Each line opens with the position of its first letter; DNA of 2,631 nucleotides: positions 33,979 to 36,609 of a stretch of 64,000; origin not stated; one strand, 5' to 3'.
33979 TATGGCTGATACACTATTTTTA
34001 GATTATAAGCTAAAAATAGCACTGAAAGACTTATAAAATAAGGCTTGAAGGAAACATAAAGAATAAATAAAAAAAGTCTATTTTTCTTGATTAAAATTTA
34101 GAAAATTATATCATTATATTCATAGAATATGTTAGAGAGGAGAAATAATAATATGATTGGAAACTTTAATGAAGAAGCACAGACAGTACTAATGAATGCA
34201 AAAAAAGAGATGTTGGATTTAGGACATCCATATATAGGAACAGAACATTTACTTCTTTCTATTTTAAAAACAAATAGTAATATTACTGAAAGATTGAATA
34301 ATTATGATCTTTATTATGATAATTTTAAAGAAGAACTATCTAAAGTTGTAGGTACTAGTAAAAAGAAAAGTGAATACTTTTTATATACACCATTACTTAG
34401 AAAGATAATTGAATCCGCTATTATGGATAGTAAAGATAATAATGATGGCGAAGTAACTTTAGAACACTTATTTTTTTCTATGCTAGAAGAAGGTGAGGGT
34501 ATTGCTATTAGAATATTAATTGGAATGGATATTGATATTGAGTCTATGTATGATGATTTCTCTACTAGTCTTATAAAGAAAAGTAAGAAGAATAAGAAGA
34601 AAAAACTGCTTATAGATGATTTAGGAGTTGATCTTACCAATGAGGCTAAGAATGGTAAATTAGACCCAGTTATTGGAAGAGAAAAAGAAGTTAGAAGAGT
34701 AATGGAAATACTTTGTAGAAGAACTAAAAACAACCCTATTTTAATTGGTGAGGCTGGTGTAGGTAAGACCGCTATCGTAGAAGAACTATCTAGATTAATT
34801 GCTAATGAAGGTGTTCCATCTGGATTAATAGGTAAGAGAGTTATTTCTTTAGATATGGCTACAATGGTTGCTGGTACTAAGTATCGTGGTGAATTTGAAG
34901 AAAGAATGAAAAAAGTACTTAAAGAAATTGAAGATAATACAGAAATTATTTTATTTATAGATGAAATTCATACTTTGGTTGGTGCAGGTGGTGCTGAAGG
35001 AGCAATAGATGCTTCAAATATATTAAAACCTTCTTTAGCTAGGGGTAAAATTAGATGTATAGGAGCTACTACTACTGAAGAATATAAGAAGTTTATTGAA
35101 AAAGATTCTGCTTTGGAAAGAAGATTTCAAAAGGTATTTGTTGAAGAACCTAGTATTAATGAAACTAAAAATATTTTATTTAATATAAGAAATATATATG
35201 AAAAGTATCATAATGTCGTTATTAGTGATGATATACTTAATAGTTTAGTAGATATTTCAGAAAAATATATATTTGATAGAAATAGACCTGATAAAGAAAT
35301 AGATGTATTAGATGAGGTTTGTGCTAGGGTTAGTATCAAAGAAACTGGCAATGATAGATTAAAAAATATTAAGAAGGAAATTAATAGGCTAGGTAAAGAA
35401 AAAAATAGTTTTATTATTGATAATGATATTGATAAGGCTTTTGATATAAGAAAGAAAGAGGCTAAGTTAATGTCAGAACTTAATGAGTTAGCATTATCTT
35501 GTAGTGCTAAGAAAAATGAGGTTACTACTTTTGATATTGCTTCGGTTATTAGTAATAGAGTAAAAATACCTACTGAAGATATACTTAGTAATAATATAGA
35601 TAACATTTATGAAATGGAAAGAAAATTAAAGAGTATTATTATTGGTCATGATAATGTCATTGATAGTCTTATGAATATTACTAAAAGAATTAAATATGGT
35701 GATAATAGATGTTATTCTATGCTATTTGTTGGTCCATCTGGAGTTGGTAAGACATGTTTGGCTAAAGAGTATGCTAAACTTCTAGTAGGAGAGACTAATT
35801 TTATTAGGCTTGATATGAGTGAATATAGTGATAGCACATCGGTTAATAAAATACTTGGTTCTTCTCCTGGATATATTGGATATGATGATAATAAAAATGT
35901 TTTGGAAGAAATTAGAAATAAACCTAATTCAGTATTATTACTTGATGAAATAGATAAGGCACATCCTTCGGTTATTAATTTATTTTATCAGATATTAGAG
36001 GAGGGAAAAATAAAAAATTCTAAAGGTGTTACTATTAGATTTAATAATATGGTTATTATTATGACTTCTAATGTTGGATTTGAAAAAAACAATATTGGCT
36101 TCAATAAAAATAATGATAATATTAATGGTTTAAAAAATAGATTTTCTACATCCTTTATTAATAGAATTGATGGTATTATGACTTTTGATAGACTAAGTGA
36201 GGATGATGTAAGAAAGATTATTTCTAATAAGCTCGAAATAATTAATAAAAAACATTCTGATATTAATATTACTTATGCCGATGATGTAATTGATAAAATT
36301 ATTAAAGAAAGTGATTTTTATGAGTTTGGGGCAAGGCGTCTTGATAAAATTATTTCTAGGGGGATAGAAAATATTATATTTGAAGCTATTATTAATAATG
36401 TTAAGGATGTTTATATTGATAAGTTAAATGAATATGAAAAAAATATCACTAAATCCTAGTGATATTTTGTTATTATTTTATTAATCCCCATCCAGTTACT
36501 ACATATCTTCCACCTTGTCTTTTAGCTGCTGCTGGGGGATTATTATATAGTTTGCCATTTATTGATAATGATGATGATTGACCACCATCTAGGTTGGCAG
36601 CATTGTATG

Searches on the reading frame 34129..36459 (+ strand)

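Call 60: search_protein_families(library=pfam, proteins=[window:34129-36459:+])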
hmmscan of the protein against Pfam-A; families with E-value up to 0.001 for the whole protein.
window:34129-36459:+ (776 aa): 23 families
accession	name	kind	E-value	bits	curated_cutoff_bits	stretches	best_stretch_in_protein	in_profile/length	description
PF07724.20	AAA_2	-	1.3e-45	155.9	27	1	529-681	4-164/166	AAA domain (Cdc48 subfamily)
PF00004.35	AAA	-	2.2e-26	93.3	21.2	2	204-336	2-126/131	ATPase family associated with various cellular activities (AAA)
PF17871.7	AAA_lid_9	-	9.6e-24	83.7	22.8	1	342-442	1-102/104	AAA lid domain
PF07728.20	AAA_5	-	3.7e-17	63.1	22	1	531-649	2-123/139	AAA domain (dynein-related subfamily)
PF02861.25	Clp_N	-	6e-15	55.6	20.7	2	24-72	1-50/53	Clp amino terminal domain, pathogenicity island component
PF13191.12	AAA_16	-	8.1e-14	52.9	32.6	1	181-227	2-51/167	AAA ATPase domain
PF13401.12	AAA_22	-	1.3e-12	48.6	27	1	527-629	4-111/130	AAA domain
PF00158.32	Sigma54_activat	-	6.3e-11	42.7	20.2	1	505-648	2-142/168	Sigma-54 interaction domain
PF01078.27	Mg_chelatase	-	5.4e-10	39.4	20.3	1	530-690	24-203/207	Magnesium chelatase, subunit ChlI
PF12775.13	AAA_7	-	2.3e-09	37.5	25.8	1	529-578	34-84/181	P-loop containing dynein motor region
PF05621.17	TniB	-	2.8e-09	37.1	22.4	0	247-339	95-185/189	Bacterial TniB protein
PF10431.15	ClpB_D2-small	-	1.1e-08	35.4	21.9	1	689-757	1-71/81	C-terminal, D2-small domain, of ClpB protein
PF13173.12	AAA_14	-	8.1e-08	32.8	27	0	532-611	6-74/129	AAA domain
PF13479.12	AAA_24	-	2.3e-06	28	27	1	529-625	3-90/195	AAA domain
PF05729.18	NACHT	-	5.1e-06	26.9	26.7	0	204-246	4-45/167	NACHT domain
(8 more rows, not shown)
